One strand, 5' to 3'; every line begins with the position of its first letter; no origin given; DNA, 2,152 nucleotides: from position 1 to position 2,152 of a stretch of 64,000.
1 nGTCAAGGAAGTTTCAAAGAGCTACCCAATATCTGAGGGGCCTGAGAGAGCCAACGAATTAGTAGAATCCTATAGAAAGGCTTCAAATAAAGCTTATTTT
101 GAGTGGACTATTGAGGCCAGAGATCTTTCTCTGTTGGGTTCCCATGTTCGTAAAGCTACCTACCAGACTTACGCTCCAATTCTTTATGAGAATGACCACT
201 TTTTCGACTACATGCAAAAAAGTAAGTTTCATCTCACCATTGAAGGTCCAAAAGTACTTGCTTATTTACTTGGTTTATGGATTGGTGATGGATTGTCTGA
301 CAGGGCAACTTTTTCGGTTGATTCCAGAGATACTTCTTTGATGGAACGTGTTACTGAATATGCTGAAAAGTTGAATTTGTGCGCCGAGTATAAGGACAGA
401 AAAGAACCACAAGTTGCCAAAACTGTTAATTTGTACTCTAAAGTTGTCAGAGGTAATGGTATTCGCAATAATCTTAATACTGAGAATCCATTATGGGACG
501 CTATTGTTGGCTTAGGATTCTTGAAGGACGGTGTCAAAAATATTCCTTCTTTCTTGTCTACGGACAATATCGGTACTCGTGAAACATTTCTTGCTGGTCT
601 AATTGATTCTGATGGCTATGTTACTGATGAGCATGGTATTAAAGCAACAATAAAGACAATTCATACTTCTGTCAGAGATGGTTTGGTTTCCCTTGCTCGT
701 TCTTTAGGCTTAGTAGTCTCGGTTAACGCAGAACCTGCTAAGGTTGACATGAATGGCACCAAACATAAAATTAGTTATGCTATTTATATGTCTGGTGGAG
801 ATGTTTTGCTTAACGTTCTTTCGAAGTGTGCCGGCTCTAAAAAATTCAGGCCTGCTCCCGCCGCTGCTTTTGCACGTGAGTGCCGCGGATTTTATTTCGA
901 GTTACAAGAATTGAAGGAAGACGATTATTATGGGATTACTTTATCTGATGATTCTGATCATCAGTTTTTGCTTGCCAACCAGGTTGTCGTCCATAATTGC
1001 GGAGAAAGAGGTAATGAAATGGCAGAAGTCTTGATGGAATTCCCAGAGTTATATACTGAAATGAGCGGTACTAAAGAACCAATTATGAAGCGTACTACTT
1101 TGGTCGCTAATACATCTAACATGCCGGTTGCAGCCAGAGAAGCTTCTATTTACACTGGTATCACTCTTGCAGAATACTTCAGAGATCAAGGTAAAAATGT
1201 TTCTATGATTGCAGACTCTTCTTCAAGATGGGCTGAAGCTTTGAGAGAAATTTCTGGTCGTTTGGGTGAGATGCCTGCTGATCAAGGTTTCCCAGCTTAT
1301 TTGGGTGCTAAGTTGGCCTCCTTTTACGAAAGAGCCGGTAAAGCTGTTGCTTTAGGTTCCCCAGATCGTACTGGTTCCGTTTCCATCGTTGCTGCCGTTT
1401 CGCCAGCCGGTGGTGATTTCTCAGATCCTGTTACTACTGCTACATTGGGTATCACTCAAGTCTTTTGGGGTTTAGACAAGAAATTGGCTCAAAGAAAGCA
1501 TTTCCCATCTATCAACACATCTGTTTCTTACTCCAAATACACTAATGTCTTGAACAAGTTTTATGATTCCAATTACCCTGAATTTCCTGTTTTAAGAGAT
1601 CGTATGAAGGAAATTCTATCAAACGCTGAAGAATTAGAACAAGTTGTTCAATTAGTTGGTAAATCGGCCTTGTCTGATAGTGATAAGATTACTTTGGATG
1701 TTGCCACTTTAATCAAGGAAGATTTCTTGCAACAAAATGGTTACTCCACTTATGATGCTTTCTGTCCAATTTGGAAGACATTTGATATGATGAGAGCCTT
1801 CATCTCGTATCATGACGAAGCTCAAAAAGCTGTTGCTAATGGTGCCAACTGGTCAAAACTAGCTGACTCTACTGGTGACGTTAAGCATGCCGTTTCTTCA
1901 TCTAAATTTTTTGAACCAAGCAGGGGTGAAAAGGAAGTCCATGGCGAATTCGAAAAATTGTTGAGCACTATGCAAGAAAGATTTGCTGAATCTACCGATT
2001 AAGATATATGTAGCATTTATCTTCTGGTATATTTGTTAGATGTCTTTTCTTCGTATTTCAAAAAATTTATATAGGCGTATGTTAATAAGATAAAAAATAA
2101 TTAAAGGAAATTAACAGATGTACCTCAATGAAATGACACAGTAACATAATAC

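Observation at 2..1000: Window opens inside a selfish genetic element: the VMA1 intein (VDE / PI-SceI homing endonuclease)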

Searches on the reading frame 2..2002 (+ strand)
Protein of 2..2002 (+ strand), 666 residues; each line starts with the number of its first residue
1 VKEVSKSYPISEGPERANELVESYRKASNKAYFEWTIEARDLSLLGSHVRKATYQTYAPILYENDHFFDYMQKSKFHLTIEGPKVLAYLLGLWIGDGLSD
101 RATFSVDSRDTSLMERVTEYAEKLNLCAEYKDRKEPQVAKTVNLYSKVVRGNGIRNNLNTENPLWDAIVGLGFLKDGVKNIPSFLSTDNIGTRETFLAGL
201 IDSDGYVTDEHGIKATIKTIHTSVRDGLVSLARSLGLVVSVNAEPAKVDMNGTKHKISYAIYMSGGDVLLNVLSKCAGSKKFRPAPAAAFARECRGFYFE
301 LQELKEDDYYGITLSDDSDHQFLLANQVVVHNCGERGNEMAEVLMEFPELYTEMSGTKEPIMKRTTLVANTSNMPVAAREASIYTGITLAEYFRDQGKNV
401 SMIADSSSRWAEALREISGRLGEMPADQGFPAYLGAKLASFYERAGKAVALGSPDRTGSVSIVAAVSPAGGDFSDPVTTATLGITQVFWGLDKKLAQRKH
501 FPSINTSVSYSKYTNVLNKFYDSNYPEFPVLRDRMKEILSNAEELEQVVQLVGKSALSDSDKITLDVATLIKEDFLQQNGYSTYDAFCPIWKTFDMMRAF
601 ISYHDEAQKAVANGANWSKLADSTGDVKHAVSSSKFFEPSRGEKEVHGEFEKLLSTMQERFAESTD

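Call 4: search_solved_structures(query=window:2-2002:+, show_alignments=2)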
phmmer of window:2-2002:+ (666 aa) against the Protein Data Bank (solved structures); distinct sequences matched with E-value up to 0.001: 214 (the best 60 are shown).
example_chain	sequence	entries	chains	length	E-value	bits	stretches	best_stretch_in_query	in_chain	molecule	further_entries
9cop_A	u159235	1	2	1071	0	1503.8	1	1-666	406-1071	V-type proton ATPase catalytic subunit A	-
1jva_A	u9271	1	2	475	4.1e-228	761.9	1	1-342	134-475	VMA1-DERIVED HOMING ENDONUCLEASE X10SSS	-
1ef0_A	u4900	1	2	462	5.5e-225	751.6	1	1-336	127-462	PI-SCEI ENDONUCLEASE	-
1um2_A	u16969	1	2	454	1.4e-222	743.7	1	1-332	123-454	ENDONUCLEASE PI-SCEI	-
1dfa_A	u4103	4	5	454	1.4e-222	743.7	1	1-332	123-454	PI-SCEI ENDONUCLEASE | ENDONUCLEASE PI-SCEI | PI-SCEI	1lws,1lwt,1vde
3j9t_A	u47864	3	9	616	2e-222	743.2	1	319-666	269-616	V-type proton ATPase catalytic subunit A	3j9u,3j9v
5bw9_A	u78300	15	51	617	2e-222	743.1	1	319-666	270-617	V-type proton ATPase catalytic subunit A | V-type proton ATPase catalytic subunit A,V-type proton ATPase catalytic subunit A | Yeast Vacuolar ATPase A subunit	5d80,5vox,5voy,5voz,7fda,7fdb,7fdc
6o7v_A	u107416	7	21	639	2.2e-222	743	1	319-666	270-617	Vacuolar ATP synthase catalytic subunit A | H(+)-transporting two-sector ATPase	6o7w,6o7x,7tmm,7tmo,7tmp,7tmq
6wlz_A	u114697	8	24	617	8.4e-138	463.6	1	321-663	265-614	V-type proton ATPase catalytic subunit A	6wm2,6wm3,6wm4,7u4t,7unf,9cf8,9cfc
6vq6_A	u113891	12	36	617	1.2e-137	463.2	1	321-663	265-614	ATPase H+-transporting V1 subunit A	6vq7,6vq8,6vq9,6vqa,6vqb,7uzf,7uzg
9bra_0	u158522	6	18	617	1.2e-137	463.2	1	321-663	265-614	V-type proton ATPase catalytic subunit A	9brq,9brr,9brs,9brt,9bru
9b8p_A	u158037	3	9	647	1.3e-137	463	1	321-663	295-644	H(+)-transporting two-sector ATPase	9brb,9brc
9brd_A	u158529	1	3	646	1.7e-137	462.6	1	321-662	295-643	H(+)-transporting two-sector ATPase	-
6xbw_A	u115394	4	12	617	3e-137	461.8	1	321-663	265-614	V-type proton ATPase catalytic subunit A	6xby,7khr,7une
7u8o_A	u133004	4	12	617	3.3e-134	451.7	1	321-662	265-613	V-type proton ATPase catalytic subunit A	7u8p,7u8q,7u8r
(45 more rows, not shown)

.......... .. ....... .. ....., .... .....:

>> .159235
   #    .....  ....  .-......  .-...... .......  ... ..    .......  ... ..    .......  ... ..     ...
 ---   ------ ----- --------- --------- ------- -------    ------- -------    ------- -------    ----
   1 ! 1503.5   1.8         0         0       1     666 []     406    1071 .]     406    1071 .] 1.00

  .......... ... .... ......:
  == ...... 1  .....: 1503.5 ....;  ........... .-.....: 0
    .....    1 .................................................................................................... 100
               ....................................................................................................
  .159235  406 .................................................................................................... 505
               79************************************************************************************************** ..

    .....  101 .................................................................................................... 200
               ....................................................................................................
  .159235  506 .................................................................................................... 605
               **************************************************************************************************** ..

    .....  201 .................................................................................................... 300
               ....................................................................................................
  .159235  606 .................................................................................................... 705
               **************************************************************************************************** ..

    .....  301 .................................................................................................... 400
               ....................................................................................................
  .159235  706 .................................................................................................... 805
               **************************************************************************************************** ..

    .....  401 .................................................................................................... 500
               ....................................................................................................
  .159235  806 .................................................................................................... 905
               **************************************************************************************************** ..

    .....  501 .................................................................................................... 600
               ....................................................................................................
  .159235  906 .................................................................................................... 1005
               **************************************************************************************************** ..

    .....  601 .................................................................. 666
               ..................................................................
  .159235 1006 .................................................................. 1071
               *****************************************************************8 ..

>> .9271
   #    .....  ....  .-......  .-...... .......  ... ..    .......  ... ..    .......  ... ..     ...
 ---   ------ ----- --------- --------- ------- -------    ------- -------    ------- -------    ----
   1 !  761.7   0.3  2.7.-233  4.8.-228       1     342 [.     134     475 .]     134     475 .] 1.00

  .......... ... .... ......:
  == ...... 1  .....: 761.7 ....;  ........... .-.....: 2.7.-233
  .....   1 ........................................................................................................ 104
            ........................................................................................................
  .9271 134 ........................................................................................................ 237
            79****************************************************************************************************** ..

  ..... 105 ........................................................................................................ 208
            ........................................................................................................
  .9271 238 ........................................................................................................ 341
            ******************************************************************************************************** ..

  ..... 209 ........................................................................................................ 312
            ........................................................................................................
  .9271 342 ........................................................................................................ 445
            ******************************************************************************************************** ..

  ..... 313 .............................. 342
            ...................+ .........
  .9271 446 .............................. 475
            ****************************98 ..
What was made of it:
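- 2..997 (+): C-terminal 332 codons (intein residues 123-454) of the VMA1 intein VDE/PI-SceI. This covers the end of the N-terminal splicing (Hint) lobe, the whole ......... endonuclease domain and the C-terminal splicing lobe. 100% identical to PI-SceI crystal chains, residues 123-454 (call 4).
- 998..2002 (+): Vma1 C-extein (precursor residues 738-1071), comprising the rest of the nucleotide-binding domain and the C-terminal domain, plus the stop codon at 2000..2002. Matches mature yeast A-subunit chains 5bw9_A/3j9t_A/6o7v_A through to their last residue (call 4) and is 100% identical to the precursor chain 9cop_A over this stretch.
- On Sce VMA1 intein (VDE / PI-SceI): Sequence identity with solved PI-SceI structures (call 4).
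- Checked: Residues 1-332 are identical to PI-SceI chains 1dfa/1vde/1lws/1lwt residues 123-454 (E 1.4e-222) (call 4).
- It is 100% identical over residues 123-454 to the crystallised PI-SceI chains (call 4).
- Tried and rejected: HMMER local alignments to mature A subunits start 14 residues before the true junction (query 319 rather than 333, call 4).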

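Call 5: search_protein_families(library=pfam, proteins=[window:2-2002:+], max_evalue=0.01)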
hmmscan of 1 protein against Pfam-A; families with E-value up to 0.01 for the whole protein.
window:2-2002:+ (666 aa): 5 families
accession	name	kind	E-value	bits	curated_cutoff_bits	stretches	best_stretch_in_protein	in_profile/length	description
PF05204.19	Hom_end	-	1.3e-65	218.8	21.1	2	180-285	1-106/110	Homing endonuclease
PF00006.31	ATP-synt_ab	-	1.9e-56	191.5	29.5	1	327-511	43-213/213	ATP synthase alpha/beta family, nucleotide-binding domain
PF05203.21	Hom_end_hint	-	5.4e-37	128.4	32.1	1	1-331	117-228/228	Hom_end-associated Hint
PF22919.1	ATP-synt_VA_C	-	1.2e-30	106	24.7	1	519-619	3-99/101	C-terminal domain of V and A type ATP synthase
PF14528.11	LAGLIDADG_3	-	4.5e-08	33.7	22.5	1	196-253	6-63/82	LAGLIDADG-like domain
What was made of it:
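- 2..997 (+): Pfam Hom_end, Hom_end_hint and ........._3 (call 5).
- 998..2002 (+): Pfam ATP-synt_ab (profile positions 43-213 of 213) and ATP-synt_VA_C (call 5).
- On Sce VMA1 intein (VDE / PI-SceI): Pfam Hom_end_hint spans residues 1-331 around two Hom_end stretches (call 5).
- On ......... homing endonucleases (monomeric, two-motif): Pfam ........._3 (call 5).
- Checked: Pfam gives Hom_end (1.3e-65), Hom_end_hint (5.4e-37) and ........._3 (4.5e-08), followed by ATP-synt_ab (1.9e-56) and ATP-synt_VA_C (1.2e-30) (call 5).
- Call 5: Pfam Hom_end, Hom_end_hint and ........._3, followed by ATP-synt_ab and ATP-synt_VA_C.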

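Call 6: find_homologous_proteins(query=window:2-2002:+, max_evalue=1e-10)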
Query window:2-2002:+ (666 aa): 8000 proteins with E <= 1e-10 among 8000 candidates; the best 120 are listed.
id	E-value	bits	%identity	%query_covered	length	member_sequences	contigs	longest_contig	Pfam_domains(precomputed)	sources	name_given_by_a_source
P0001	0.0e+0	1502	100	100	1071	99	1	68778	PF05204.20,PF16886.12,PF02874.30,PF00006.32,PF05203.22,PF22919.2,PF14528.12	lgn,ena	-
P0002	0.0e+0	1334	87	100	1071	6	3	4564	PF05204.20,PF16886.12,PF02874.30,PF00006.32,PF05203.22,PF22919.2,PF14528.12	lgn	-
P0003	0.0e+0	1184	78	100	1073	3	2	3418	PF05204.20,PF16886.12,PF02874.30,PF00006.32,PF05203.22,PF22919.2,PF14528.12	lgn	-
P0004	0.0e+0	1168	77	100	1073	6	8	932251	PF05204.20,PF16886.12,PF02874.30,PF00006.32,PF05203.22,PF22919.2,PF14528.12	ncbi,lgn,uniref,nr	ncbi:ZYBA0S04-01970g1_1 [Zygosaccharomyces bailii CLIB 213]|uniref:V-type proton ATPase catalytic su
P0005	0.0e+0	1139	77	100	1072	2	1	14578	PF05204.20,PF16886.12,PF02874.30,PF00006.32,PF05203.22,PF22919.2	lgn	-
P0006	0.0e+0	1128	76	100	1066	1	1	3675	PF05204.20,PF16886.12,PF02874.30,PF00006.32,PF05203.22,PF22919.2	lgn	-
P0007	0.0e+0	1122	75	100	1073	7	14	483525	PF05204.20,PF16886.12,PF02874.30,PF00006.32,PF05203.22,PF22919.2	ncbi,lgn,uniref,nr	ncbi:H(+)-transporting V1 sector ATPase subunit A [Zygosaccharomyces mellis]|uniref:V-type proton AT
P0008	0.0e+0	1114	73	100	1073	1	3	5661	PF05204.20,PF16886.12,PF02874.30,PF00006.32,PF05203.22,PF22919.2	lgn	-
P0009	0.0e+0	1100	75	100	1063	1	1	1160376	PF05204.20,PF16886.12,PF02874.30,PF00006.32,PF05203.22,PF22919.2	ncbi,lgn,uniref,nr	ncbi:hypothetical protein HG535_0G01500 [Zygotorulaspora mrakii]|uniref:V-type proton ATPase catalyt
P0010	0.0e+0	1068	73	100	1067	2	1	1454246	PF05204.20,PF16886.12,PF02874.30,PF00006.32,PF05203.22,PF22919.2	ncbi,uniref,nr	ncbi:hypothetical protein ZYGR_0I03980 [Zygosaccharomyces rouxii]|uniref:V-type proton ATPase cataly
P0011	0.0e+0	1063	73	99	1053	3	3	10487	PF05204.20,PF16886.12,PF02874.30,PF00006.32,PF05203.22,PF22919.2,PF14528.12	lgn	-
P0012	0.0e+0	1049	72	100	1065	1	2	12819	PF05204.20,PF16886.12,PF02874.30,PF00006.32,PF05203.22,PF22919.2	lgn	-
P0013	0.0e+0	1046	72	100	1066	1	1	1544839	PF05204.20,PF16886.12,PF02874.30,PF00006.32,PF05203.22,PF22919.2,PF14528.12,PF01079.26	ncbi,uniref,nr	ncbi:LADA_0F13388g1_1 [Lachancea dasiensis]|uniref:V-type proton ATPase catalytic subunit A n=1 Tax=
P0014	1.7e-293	993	70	100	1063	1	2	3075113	PF05204.20,PF16886.12,PF02874.30,PF00006.32,PF05203.22,PF22919.2,PF14528.12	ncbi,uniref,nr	ncbi:probable V-type proton ATPase catalytic subunit A [Saccharomycodes ludwigii]|uniref:V-type prot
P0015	4.2e-293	992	69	100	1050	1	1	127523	PF05204.20,PF16886.12,PF02874.30,PF00006.32,PF05203.22,PF22919.2,PF14528.12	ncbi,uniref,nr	ncbi:hypothetical protein Kpol_1020p3 [Vanderwaltozyma polyspora DSM 70294]|uniref:V-type proton ATP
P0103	3.2e-216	738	94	53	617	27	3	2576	PF16886.12,PF02874.30,PF00006.32,PF22919.2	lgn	-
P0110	1.0e-209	716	90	53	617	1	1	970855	PF16886.12,PF02874.30,PF00006.32,PF22919.2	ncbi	ncbi:V-type proton ATPase catalytic subunit A [Monosporozyma servazzii]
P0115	1.7e-207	709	80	50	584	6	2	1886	PF05204.20,PF02839.20,PF05203.22,PF14528.12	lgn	-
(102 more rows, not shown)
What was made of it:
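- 998..2002 (+): 90-94% BLASTP identity to intein-free P0103/P0110 over the shared half (call 6).
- Closest known: VMA1-a inteins of other yeasts. Same: Same Pfam architecture (call 6).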

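Call 10: find_encoding_contigs(protein=P0001, flank=5000, max_places=3)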
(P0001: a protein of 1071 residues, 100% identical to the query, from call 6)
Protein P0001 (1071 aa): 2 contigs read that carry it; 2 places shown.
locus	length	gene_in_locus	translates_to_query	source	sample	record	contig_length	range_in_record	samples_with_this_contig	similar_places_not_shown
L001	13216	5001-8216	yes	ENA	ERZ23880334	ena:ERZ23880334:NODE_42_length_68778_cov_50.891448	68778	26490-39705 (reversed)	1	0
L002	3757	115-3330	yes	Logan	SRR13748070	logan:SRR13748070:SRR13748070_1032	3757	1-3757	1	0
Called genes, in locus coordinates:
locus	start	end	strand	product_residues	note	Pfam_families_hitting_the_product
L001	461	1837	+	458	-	PF01424:R3H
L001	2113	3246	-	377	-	PF00149:Metallophos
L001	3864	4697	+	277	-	-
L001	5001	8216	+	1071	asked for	PF02874:ATP-synt_ab_N, PF16886:ATP-synt_ab_Xtn, PF00006:ATP-synt_ab, PF05203:Hom_end_hint, PF05204:Hom_end, PF05204:Hom_end, PF00006:ATP-synt_ab, PF22919:ATP-synt_VA_C, +1 more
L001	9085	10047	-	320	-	PF10173:Mit_KHE1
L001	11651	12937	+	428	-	PF00682:HMGL-like, PF22617:HCS_D2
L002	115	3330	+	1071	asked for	PF02874:ATP-synt_ab_N, PF16886:ATP-synt_ab_Xtn, PF00006:ATP-synt_ab, PF05203:Hom_end_hint, PF05204:Hom_end, PF05204:Hom_end, PF00006:ATP-synt_ab, PF22919:ATP-synt_VA_C, +1 more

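Call 30: find_encoding_contigs(protein=P0103, flank=3000, max_places=3)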
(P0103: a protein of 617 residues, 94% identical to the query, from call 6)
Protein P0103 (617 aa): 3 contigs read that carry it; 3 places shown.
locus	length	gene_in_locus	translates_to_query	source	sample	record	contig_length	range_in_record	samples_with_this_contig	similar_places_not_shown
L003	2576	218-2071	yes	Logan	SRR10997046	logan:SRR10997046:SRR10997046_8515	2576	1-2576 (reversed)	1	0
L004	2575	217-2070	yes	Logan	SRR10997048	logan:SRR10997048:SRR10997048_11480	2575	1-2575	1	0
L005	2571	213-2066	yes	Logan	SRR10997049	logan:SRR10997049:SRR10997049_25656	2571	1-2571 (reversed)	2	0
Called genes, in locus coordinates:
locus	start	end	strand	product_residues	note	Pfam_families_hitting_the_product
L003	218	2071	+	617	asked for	PF02874:ATP-synt_ab_N, PF16886:ATP-synt_ab_Xtn, PF00006:ATP-synt_ab, PF22919:ATP-synt_VA_C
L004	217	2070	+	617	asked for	PF02874:ATP-synt_ab_N, PF16886:ATP-synt_ab_Xtn, PF00006:ATP-synt_ab, PF22919:ATP-synt_VA_C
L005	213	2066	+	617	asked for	PF02874:ATP-synt_ab_N, PF16886:ATP-synt_ab_Xtn, PF00006:ATP-synt_ab, PF22919:ATP-synt_VA_C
